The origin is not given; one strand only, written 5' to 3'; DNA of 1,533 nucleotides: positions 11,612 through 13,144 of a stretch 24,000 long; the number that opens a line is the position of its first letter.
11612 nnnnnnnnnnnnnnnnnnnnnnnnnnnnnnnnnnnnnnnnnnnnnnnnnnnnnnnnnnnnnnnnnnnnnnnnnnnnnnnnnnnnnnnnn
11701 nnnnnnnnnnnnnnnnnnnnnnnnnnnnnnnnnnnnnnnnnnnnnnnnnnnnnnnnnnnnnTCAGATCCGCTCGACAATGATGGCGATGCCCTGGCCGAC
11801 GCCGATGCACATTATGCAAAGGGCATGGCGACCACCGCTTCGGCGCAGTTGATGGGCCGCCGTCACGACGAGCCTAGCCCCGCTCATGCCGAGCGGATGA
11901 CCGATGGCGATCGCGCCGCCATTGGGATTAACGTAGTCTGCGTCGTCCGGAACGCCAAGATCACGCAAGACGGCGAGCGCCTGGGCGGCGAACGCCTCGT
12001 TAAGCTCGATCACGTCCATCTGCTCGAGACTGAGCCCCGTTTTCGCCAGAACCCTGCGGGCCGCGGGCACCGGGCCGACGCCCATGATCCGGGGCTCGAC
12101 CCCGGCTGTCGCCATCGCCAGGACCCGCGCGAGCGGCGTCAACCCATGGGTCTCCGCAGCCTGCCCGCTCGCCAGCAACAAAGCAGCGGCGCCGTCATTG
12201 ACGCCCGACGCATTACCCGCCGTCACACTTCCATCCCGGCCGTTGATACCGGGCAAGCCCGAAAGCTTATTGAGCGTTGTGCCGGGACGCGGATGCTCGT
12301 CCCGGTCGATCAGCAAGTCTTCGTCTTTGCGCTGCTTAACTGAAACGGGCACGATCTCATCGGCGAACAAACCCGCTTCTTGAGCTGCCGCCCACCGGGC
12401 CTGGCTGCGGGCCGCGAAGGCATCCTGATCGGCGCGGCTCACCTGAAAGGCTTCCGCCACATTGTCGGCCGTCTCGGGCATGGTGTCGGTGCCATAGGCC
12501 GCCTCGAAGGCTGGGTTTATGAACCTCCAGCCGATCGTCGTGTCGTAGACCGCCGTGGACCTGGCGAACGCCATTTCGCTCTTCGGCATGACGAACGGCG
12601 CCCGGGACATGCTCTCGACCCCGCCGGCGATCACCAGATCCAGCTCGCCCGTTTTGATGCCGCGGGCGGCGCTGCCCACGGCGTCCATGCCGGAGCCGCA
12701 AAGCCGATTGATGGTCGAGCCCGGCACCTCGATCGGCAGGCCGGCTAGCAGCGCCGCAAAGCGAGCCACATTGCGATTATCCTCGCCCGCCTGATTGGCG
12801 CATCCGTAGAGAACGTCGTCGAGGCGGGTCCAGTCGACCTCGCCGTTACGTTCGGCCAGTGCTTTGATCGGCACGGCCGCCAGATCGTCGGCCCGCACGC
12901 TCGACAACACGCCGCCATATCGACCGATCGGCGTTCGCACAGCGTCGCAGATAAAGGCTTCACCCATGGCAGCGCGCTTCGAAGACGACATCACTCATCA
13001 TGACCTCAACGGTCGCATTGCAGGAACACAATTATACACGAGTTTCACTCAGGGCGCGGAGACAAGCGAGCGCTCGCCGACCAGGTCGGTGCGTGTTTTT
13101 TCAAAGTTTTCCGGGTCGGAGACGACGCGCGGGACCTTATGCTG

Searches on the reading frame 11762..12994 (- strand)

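Call 4: search_protein_families(library=pfam, proteins=[window:11762-12994:-])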
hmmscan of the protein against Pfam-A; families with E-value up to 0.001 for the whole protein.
window:11762-12994:- (410 aa): 3 families
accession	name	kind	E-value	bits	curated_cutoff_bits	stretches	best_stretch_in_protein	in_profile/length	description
PF00108.29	Thiolase_N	-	2.5e-75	253.6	26.4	1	14-276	2-258/260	Thiolase, N-terminal domain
PF02803.24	Thiolase_C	-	1.4e-45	154.4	27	1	285-409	1-123/123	Thiolase, C-terminal domain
PF22691.2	Thiolase_C_1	-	9e-05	22.7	28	0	355-402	83-129/144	Thiolase C-terminal domain-like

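Call 5: search_protein_families(library=ncbifam, proteins=[window:11762-12994:-])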
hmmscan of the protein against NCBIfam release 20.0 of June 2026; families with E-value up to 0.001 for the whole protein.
window:11762-12994:- (410 aa): 44 families (the best 25 are shown)
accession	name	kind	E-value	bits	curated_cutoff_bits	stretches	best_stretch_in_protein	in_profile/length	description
NF006551.0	PRK09050.1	subfamily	8.7e-214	710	605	1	10-410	1-401/401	3-oxoadipyl-CoA thiolase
TIGR02430.1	pcaF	equivalog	1.1e-208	693.2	597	1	12-410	2-400/400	3-oxoadipyl-CoA thiolase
NF006001.0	PRK08131.1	equivalog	3.1e-163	543.4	622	1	10-410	1-400/401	3-oxoadipyl-CoA thiolase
TIGR01930.1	AcCoA-C-Actrans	subfamily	3.8e-132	440.9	240.55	1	15-408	1-385/385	acetyl-CoA C-acyltransferase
NF004853.0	PRK06205.1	subfamily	4.2e-126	421.2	551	1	12-410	3-403/404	acetyl-CoA C-acetyltransferase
NF006552.0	PRK09051.1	subfamily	2.9e-121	405.4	565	1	11-410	4-395/395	beta-ketothiolase BktB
NF004206.0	PRK05656.1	subfamily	3.2e-113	378.7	688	1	11-409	2-392/392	acetyl-CoA C-acetyltransferase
NF006553.0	PRK09052.1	equivalog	1.5e-112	376.5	567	1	10-410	5-399/399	acetyl-CoA C-acyltransferase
NF042999.1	bketothiol_BktB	equivalog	2.1e-112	376.3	725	1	12-410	4-394/394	beta-ketothiolase BktB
NF006510.0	PRK08947.1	equivalog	2.2e-111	372.5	519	1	12-410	3-387/387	acetyl-CoA C-acyltransferase FadA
TIGR02445.1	fadA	equivalog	4.1e-104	348.6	591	1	14-409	3-384/385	acetyl-CoA C-acyltransferase FadA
NF005890.0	PRK07851.1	equivalog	2.1e-101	339.8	580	1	10-410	1-405/406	acetyl-CoA C-acetyltransferase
NF006086.0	PRK08235.1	equivalog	9.5e-100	334.4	526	1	10-408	1-391/393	acetyl-CoA C-acetyltransferase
NF005865.0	PRK07801.1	equivalog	1.8e-98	330.2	591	1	10-410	1-382/382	acetyl-CoA C-acetyltransferase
NF005805.0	PRK07661.1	equivalog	2.2e-98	329.7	633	1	10-409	1-390/391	acetyl-CoA C-acetyltransferase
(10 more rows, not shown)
